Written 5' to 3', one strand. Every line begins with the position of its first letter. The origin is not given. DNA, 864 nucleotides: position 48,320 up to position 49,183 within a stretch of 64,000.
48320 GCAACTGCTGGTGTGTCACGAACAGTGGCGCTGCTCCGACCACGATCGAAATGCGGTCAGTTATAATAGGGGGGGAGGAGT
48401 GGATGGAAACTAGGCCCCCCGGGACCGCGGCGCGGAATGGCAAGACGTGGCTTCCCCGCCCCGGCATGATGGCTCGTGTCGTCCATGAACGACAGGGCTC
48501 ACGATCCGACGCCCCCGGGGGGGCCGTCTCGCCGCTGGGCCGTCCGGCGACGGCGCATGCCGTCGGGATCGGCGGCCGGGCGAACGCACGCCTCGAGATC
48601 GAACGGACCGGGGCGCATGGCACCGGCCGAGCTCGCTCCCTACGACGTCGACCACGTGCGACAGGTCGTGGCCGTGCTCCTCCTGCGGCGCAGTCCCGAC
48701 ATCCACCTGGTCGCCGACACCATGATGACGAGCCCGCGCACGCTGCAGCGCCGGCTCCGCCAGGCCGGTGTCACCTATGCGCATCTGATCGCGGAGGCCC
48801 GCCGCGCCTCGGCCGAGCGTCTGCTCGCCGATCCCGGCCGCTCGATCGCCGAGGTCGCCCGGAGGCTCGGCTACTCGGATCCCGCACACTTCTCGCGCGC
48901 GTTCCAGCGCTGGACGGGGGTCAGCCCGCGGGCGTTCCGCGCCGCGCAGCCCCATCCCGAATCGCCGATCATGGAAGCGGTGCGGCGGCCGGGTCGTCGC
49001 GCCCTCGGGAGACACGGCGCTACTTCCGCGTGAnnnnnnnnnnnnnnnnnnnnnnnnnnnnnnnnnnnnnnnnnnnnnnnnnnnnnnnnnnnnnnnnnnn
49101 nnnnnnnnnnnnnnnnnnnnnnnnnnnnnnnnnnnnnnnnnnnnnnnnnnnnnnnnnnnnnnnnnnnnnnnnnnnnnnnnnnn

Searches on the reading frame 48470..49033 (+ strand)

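Call 60: search_protein_families(library=pfam, proteins=[window:48470-49033:+], max_evalue=0.00001)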
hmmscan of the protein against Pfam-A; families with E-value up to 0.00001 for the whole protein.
window:48470-49033:+ (187 aa): 2 families
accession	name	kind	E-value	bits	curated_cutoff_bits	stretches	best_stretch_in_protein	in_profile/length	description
PF12833.13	HTH_18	-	1.7e-22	79.9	33.6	1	82-158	2-79/80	Helix-turn-helix domain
PF00165.29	HTH_AraC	-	8e-13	48.6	26.6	1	124-157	9-41/42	Bacterial regulatory helix-turn-helix proteins, AraC family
